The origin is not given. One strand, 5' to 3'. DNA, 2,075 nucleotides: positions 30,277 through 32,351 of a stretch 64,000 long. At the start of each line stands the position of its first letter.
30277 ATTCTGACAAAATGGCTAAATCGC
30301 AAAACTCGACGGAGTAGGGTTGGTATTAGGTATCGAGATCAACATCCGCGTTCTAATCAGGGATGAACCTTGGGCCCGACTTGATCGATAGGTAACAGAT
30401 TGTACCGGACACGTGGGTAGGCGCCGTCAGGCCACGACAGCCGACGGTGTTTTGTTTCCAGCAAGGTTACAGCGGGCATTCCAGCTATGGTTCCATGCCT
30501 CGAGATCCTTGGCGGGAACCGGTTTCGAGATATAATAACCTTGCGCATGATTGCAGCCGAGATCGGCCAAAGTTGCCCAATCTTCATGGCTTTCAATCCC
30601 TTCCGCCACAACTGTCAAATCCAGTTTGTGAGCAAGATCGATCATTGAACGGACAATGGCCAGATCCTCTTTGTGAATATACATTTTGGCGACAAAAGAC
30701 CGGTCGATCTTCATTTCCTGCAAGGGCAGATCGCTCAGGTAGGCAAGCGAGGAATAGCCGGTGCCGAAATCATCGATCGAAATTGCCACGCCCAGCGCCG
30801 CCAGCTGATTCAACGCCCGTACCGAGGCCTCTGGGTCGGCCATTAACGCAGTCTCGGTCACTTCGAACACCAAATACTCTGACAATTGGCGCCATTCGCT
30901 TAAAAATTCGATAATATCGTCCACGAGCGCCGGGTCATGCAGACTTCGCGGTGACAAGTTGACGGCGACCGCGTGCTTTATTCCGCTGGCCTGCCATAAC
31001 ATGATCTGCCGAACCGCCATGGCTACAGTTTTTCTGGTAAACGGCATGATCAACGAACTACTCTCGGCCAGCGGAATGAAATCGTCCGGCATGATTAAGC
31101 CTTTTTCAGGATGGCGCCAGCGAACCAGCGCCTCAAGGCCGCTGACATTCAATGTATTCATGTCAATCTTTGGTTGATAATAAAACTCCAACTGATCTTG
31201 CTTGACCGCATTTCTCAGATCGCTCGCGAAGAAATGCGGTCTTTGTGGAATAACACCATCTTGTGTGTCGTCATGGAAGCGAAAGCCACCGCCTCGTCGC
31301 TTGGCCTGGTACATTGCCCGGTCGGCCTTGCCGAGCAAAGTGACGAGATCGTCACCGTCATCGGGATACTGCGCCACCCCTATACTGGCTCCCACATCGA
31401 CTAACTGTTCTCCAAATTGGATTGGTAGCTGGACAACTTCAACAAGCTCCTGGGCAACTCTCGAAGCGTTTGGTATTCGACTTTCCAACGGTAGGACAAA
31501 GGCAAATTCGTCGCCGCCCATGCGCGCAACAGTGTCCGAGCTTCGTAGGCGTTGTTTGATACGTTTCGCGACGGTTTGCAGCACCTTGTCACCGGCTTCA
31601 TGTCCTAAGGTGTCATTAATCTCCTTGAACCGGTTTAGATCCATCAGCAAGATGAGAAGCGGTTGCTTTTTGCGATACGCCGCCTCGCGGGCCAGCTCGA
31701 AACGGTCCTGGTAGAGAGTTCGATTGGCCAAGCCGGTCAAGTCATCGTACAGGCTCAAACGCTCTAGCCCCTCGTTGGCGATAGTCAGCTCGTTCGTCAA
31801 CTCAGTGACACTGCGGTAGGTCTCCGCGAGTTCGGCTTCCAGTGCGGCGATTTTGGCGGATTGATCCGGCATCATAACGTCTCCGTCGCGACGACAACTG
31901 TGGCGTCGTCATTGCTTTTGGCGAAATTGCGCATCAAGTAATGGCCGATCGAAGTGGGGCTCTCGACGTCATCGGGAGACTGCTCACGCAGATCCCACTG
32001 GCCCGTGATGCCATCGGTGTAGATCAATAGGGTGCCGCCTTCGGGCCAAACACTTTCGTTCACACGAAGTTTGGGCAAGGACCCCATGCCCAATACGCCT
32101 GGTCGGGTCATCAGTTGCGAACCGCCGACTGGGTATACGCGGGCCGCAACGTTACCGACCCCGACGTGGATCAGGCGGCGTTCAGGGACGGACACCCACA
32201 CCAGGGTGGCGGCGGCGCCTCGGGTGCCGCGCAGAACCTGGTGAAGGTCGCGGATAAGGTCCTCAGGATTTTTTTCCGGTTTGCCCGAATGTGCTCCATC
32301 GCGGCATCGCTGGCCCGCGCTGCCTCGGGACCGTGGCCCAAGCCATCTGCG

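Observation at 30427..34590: RsbR-RsbS-RsbT stressosome-type module apparently wired to a GGDEF-EAL output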

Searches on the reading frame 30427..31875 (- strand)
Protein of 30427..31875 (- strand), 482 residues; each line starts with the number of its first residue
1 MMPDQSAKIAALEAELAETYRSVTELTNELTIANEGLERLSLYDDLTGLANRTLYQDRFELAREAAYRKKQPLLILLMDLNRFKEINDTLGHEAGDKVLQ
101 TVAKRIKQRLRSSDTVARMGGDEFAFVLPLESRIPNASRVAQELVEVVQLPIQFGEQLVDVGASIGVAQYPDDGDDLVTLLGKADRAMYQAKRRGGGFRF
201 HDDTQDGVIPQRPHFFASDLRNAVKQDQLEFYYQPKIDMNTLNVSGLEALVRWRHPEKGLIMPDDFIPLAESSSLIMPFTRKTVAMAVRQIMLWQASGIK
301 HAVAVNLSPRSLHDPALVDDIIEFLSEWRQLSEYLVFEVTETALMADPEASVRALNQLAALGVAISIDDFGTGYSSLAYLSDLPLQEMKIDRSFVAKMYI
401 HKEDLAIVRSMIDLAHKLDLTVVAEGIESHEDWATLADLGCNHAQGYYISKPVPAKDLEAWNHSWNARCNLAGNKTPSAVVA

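Call 4: search_protein_families(library=pfam, proteins=[window:30427-31875:-], max_evalue=0.01)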
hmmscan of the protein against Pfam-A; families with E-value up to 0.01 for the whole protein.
window:30427-31875:- (482 aa): 2 families
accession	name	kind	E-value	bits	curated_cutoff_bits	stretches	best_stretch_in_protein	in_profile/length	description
PF00563.25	EAL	-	5.5e-74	248.9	31.3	1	219-452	3-236/236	EAL domain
PF00990.26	GGDEF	-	6.9e-47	159.7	23.8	1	42-195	2-158/161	Diguanylate cyclase, GGDEF domain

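Call 34: list_cluster_members(proteins=[P0001, window:30427-31875:-, window:32884-33312:-, window:33266-33700:-, window:31872-32201:-, window:28593-29837:-])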
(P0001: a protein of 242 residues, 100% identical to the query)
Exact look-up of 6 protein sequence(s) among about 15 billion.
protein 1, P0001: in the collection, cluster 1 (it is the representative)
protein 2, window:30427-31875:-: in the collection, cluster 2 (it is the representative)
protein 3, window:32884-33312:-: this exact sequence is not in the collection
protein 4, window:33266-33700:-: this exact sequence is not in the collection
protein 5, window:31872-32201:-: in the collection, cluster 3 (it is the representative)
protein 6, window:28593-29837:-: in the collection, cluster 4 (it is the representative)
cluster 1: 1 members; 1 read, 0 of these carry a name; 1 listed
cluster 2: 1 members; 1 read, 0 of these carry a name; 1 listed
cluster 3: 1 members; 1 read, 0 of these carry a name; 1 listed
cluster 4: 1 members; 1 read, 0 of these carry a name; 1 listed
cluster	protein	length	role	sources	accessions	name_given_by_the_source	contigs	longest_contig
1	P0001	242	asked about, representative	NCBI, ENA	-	-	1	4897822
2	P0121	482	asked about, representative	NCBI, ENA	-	-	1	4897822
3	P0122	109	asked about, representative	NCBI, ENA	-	-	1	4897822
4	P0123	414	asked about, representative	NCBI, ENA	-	-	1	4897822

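Call 35: find_encoding_contigs(protein=window:30427-31875:-, flank=1000, max_places=2)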
Protein window:30427-31875:- (482 aa): no gene with exactly this product is on record in the collection.

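Call 39: search_protein_families(library=ncbifam, proteins=[window:30427-31875:-], max_evalue=0.01)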
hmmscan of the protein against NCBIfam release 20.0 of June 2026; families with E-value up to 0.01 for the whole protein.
window:30427-31875:- (482 aa): 28 families (the best 25 are shown)
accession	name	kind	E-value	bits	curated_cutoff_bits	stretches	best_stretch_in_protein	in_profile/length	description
NF045675.1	PhdiestaseDibA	equivalog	2.2e-123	412.8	980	1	32-459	194-622/623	phosphodiesterase DibA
NF007474.0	PRK10060.1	equivalog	1.9e-108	363.4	782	1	23-465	220-657/663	cyclic di-GMP phosphodiesterase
NF008467.0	PRK11359.1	equivalog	2.2e-100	336.8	857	1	23-464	358-794/800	oxygen-sensing cyclic-di-GMP phosphodiesterase DosP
NF053781.1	cdiGMPphdstlr2612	equivalog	1.7e-96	324.2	1600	1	27-460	827-1263/1268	Tlr1612 family c-di-GMP phosphodiesterase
NF052458.1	PhdiestGepA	equivalog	6.9e-88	295.8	1200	1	22-457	406-836/840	phosphodiesterase GepA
NF007298.0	PRK09776.1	equivalog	2e-67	228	1135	1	39-456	682-1100/1111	diguanylate cyclase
NF008807.1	PRK11829.1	equivalog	4.6e-66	223.3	733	1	30-461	231-661/670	biofilm formation regulator HmsP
NF007839.0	PRK10551.1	equivalog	7.8e-57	193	461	1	220-464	268-512/518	cyclic di-GMP phosphodiesterase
NF052596.1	RR_EAL_PvrR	equivalog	1.6e-53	181.8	580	1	213-460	140-387/398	response regulator cyclic di-GMP phosphodiesterase PvrR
NF007423.1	PRK09966.1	equivalog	5e-49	167.2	325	1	18-192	216-390/390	diguanylate cyclase DgcN/YfiN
NF045673.1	c-di-GMPRcptLapD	equivalog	6.3e-46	156.9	1020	1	25-454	220-646/647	cyclic di-GMP receptor LapD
TIGR00254.1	GGDEF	domain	3.1e-44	150.6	37.4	1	37-195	1-160/168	diguanylate cyclase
NF008281.1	PRK11059.1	equivalog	1.9e-42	145.4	663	1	42-454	222-631/633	RNase E specificity factor CsrD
NF038266.1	diguan_SiaD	equivalog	1.4e-40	139.2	290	1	30-195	83-248/252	biofilm regulation diguanylate cyclase SiaD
NF007380.0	PRK09894.1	equivalog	5.8e-37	127.6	256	1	23-195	110-280/296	diguanylate cyclase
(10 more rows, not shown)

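Call 82: find_homologous_proteins(query=window:30427-31875:-, max_evalue=1e-20)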
Query window:30427-31875:- (482 aa): 7998 proteins with E <= 1e-20 among 8000 candidates; the best 120 are listed.
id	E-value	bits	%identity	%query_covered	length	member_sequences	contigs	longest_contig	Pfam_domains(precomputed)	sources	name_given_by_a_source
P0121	0.0e+0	1073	100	100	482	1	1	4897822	PF00563.26,PF00990.27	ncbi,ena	-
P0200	1.1e-207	709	69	96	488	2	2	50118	PF00563.26,PF00990.27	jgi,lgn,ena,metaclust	metaclust:\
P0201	8.2e-202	689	65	96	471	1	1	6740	PF00563.26,PF00990.27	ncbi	-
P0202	9.6e-179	613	55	99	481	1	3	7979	PF00563.26,PF00990.27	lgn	-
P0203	2.0e-177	609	59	100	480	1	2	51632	PF00563.26,PF00990.27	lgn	-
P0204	1.0e-172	593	59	96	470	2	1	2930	PF00563.26,PF00990.27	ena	-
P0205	6.9e-169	581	56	97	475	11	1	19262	PF00563.26,PF00990.27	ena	-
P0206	2.4e-129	450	49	97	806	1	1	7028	PF13426.14,PF13188.14,PF13185.13,PF01590.33,PF08448.17,PF13492.13,PF00563.26,PF00989.32,PF00990.27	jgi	jgi:diguanylate cyclase (GGDEF)-like protein/PAS domain S-box-containing protein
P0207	8.7e-129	449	47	99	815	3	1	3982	PF13426.14,PF13188.14,PF13185.13,PF01590.33,PF08448.17,PF00563.26,PF00989.32,PF00990.27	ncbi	-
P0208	3.2e-127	443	47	96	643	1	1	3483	PF00563.26,PF00990.27,PF00072.31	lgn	-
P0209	1.6e-126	441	48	95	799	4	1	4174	PF13426.14,PF13188.14,PF13185.13,PF01590.33,PF08448.17,PF13492.13,PF00563.26,PF00989.32,PF00990.27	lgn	-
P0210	5.1e-126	439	49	93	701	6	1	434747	PF00672.31,PF16448.11,PF00563.26,PF00990.27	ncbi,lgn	ncbi:MAG: EAL domain-containing protein [Pseudomonadota bacterium]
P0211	1.2e-125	438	51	88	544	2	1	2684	PF08447.19,PF00563.26,PF00989.32,PF00990.27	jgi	jgi:diguanylate cyclase (GGDEF)-like protein/PAS domain S-box-containing protein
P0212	3.8e-125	437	48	97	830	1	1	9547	PF00672.31,PF13426.14,PF13188.14,PF08448.17,PF00563.26,PF00989.32,PF00990.27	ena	-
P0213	7.4e-125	436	48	94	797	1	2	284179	PF00672.31,PF13426.14,PF13188.14,PF08448.17,PF00563.26,PF00989.32,PF00990.27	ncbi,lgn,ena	-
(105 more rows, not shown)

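Call 84: find_encoding_contigs(protein=P0203, flank=7000, max_places=1)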
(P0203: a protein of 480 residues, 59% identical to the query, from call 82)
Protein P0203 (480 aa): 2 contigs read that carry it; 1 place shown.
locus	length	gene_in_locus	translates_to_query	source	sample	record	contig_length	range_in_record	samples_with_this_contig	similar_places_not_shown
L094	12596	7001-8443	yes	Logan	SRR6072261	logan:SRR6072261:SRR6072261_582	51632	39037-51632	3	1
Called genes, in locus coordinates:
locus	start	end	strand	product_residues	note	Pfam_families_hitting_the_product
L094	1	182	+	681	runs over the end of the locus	PF26550:Tricorn_2nd, PF26549:Tricorn_N, PF07676:PD40, PF26549:Tricorn_N (weak), PF26550:Tricorn_2nd (weak), PF07676:PD40, PF01738:DLH, PF00326:Peptidase_S9, +7 more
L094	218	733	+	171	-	PF14588:YjgF_endoribonc, PF01042:Ribonuc_L-PSP (weak)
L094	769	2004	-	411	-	PF02129:Peptidase_S15 (faint), PF00561:Abhydrolase_1, PF12146:Hydrolase_4, PF12697:Abhydrolase_6, PF00326:Peptidase_S9 (weak), PF02566:OsmC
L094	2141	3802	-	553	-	PF13428:TPR_14 (faint), PF00515:TPR_1 (faint), PF13414:TPR_11 (faint), PF13759:2OG-FeII_Oxy_5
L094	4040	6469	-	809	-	PF13628:DUF4142 (faint), PF03713:DUF305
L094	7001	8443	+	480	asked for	PF00990:GGDEF, PF00563:EAL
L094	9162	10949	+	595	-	PF03600:CitMHS, PF02080:TrkA_C, PF00939:Na_sulph_symp, PF03600:CitMHS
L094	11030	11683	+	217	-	PF04367:DUF502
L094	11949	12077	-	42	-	PF01654:Cyt_bd_oxida_I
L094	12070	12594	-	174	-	?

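Call 93: predict_structure(alignment_id=A7)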
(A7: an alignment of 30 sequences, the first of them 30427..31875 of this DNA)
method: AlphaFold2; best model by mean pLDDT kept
length: 482 residues; sequences in the alignment: 30
mean_pLDDT: 88.5   pTM: 0.62
mean pLDDT of the five models: 88.5, 87.0, 86.5, 86.3, 85.9
residues with pLDDT >= 90: 305; 70-90: 143; 50-70: 22; < 50: 12
segments of 3 or more residues with pLDDT < 50: 1-3, 475-482
pLDDT, mean of each block of 10 residues (from residue 1): 70 86 83 73 88 89 92 95 88 93 95 91 93 74 95 92 96 90 91 92 65 71 95 97 96 92 88 89 97 92 92 90 94 96 86 94 93 69 93 92 93 95 96 96 96 94 91 52 34
secondary structure, 60 per line:
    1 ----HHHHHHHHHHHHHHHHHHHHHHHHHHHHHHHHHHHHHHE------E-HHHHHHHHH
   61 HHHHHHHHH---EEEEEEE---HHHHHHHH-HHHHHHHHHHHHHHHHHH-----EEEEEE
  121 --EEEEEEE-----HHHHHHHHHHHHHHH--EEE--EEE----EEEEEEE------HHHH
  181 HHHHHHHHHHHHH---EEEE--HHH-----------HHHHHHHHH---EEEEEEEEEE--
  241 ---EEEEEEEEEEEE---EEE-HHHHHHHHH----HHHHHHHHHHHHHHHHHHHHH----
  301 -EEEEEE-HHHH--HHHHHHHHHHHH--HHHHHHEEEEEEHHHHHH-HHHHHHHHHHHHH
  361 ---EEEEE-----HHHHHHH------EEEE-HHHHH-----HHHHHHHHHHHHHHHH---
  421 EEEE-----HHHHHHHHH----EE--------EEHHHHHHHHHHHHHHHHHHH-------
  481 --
elements in order: H5-42 H52-69 E73-79 H83-90 H92-109 E115-120 E123-129 H135-149 E152-154 E157-159 E164-170 H177-193 E197-200 H217-225 E229-238 E244-255 E259-261 H263-271 H276-296 E302-307 H309-312 H315-326 H329-334 E335-340 H341-346 H348-360 E364-368 H374-380 E387-390 H392-396 H402-417 E421-424 H430-438 H455-473

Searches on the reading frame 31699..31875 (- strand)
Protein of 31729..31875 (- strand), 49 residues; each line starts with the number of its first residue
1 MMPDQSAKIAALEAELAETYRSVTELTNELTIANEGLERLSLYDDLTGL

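Call 62: search_protein_families(library=pfam, proteins=[window:31729-31875:-], max_evalue=10)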
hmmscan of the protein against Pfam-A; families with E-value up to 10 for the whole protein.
seq(49 aa): 3 families
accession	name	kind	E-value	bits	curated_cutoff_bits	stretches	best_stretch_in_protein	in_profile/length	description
PF08614.16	ATG16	-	0.00099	19.8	33.7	1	3-40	77-114/200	Autophagy protein 16 (ATG16)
PF16326.10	ABC_tran_CTD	-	0.063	14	32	1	7-40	22-60/69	ABC transporter C-terminal domain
PF25481.1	Nucleoprot-TPR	-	0.07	13.6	27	1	5-39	45-79/80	Nucleoprotein TPR-like domain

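Call 65: find_related_loci(query=A4, collection=metagenome_contigs, flank=6000)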
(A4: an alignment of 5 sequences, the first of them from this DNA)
Query A4 (59 aa) in metagenome_contigs; peptide patterns used: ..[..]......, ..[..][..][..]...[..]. (x = any residue, [..] = any of these).
159 stretches matched a pattern; 4 encode a relative of the query (tblastn E <= 1e-3); 4 distinct loci.
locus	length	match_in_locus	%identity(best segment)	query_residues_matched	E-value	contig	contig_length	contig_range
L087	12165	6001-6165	78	5-59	7e-26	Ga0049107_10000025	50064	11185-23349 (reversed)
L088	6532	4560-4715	69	8-59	4e-19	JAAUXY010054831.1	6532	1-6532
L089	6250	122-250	72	17-59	4e-17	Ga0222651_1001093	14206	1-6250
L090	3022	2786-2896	57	1-37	5e-9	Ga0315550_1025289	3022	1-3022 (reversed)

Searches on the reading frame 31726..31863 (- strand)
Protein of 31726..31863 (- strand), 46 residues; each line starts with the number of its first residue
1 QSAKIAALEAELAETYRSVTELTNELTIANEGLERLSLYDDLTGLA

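Call 77: find_homologous_proteins(query=A6, max_evalue=1)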
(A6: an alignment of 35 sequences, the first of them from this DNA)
Query A6 (35 sequences) (46 aa, profile of the alignment): 76 proteins with E <= 1 among 547 candidates.
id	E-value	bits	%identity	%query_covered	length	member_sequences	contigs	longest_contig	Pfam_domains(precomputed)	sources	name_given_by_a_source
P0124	7.2e-17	79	39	91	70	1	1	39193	-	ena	-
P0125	1.2e-16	78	-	-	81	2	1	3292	-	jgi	jgi:hypothetical protein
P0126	2.5e-16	77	-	-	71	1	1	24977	-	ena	-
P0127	5.6e-16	76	33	72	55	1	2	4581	-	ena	-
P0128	8.4e-16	75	-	-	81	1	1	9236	PF00512.32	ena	-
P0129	1.5e-15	75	-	-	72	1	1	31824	-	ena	-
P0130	1.5e-15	75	-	-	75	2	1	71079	PF00512.32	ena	-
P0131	8.9e-15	72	34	70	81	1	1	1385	PF00512.32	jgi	jgi:signal transduction histidine kinase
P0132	1.3e-14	72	-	-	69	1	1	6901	PF00512.32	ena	-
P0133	1.4e-14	72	32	89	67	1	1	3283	-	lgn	-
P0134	2.5e-14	71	-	-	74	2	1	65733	PF00512.32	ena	-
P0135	3.1e-14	70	-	-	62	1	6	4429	-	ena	-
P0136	3.1e-14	70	58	52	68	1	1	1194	-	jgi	jgi:chromosome segregation ATPase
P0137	4.6e-14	70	-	-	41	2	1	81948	-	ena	-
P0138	5.7e-14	70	-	-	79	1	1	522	PF00512.32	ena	-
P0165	4.0e-10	57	-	-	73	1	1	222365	-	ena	-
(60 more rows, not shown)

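Call 78: find_encoding_contigs(protein=P0124, flank=5000, max_places=1)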
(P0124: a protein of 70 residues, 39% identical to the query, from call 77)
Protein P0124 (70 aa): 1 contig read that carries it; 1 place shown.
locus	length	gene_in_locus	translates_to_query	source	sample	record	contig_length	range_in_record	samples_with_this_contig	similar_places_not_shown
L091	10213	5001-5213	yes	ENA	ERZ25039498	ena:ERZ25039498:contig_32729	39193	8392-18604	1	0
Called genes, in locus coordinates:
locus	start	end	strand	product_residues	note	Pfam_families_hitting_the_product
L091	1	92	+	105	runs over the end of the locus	-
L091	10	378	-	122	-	PF06197:DUF998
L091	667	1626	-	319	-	PF03372:Exo_endo_phos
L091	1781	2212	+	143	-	PF14361:RsbRD_N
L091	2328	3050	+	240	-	-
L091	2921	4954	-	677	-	-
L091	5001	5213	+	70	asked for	-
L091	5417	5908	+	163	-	PF02518:HATPase_c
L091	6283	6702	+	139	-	-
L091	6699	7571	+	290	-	PF07228:SpoIIE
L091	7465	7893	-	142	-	PF13279:4HBT_2, PF03061:4HBT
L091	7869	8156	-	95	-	PF13581:HATPase_c_2, PF02518:HATPase_c (weak)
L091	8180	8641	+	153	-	-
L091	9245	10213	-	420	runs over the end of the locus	PF02518:HATPase_c (weak), PF00072:Response_reg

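Call 79: find_encoding_contigs(protein=P0130, flank=5000, max_places=1)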
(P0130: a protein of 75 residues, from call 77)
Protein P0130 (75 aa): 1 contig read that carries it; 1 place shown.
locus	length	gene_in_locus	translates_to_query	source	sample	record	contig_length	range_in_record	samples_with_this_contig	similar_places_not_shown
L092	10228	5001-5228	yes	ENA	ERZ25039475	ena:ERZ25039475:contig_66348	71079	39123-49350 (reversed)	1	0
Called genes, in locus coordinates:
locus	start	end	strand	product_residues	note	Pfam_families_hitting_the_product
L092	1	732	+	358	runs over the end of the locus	PF02538:Hydantoinase_B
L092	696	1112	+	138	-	PF02538:Hydantoinase_B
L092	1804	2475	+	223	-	PF14361:RsbRD_N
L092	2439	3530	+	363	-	PF01740:STAS (weak)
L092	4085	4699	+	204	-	-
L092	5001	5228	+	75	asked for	PF00512:HisKA (weak)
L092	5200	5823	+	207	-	PF00512:HisKA (faint), PF02518:HATPase_c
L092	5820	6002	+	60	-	-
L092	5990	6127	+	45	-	-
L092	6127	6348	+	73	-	-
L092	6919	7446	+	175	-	PF00512:HisKA (weak)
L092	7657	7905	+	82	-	PF02518:HATPase_c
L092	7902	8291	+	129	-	PF00072:Response_reg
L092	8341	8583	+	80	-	PF05378:Hydant_A_N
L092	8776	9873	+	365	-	PF05378:Hydant_A_N (weak), PF01968:Hydantoinase_A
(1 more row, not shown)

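Call 80: find_encoding_contigs(protein=P0165, flank=5000, max_places=1)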
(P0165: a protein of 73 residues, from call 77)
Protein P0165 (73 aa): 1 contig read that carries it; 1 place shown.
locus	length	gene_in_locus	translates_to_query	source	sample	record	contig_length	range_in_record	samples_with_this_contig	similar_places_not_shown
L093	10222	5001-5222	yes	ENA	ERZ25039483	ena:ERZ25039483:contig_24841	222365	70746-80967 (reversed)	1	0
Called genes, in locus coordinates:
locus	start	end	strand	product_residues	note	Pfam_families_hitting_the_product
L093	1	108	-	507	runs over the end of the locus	PF00199:Catalase, PF06628:Catalase-rel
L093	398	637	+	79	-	-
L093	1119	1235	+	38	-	PF04545:Sigma70_r4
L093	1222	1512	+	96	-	-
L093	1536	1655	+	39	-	PF03861:ANTAR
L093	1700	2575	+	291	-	PF14361:RsbRD_N, PF01740:STAS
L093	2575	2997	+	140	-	PF01740:STAS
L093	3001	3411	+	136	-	PF13581:HATPase_c_2, PF02518:HATPase_c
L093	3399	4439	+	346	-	PF13581:HATPase_c_2, PF07228:SpoIIE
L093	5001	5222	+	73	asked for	-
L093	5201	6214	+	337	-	PF00512:HisKA (faint), PF02518:HATPase_c, PF00072:Response_reg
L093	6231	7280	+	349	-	PF00072:Response_reg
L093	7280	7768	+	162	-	PF07228:SpoIIE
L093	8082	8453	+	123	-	-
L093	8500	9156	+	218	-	PF01740:STAS (weak), PF13466:STAS_2 (faint)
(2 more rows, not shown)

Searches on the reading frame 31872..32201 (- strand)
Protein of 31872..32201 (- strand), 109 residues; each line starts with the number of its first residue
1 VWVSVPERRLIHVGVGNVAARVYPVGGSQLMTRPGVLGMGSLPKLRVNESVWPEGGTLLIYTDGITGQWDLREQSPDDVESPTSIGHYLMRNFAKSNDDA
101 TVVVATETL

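Call 4: search_protein_families(library=pfam, proteins=[window:31872-32201:-], max_evalue=0.01)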
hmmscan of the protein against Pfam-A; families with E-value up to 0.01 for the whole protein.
window:31872-32201:- (109 aa): 1 family
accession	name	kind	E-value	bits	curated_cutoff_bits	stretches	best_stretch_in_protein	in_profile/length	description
PF07228.17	SpoIIE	-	0.00023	21.6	25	1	36-105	104-189/192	Stage II sporulation protein E (SpoIIE)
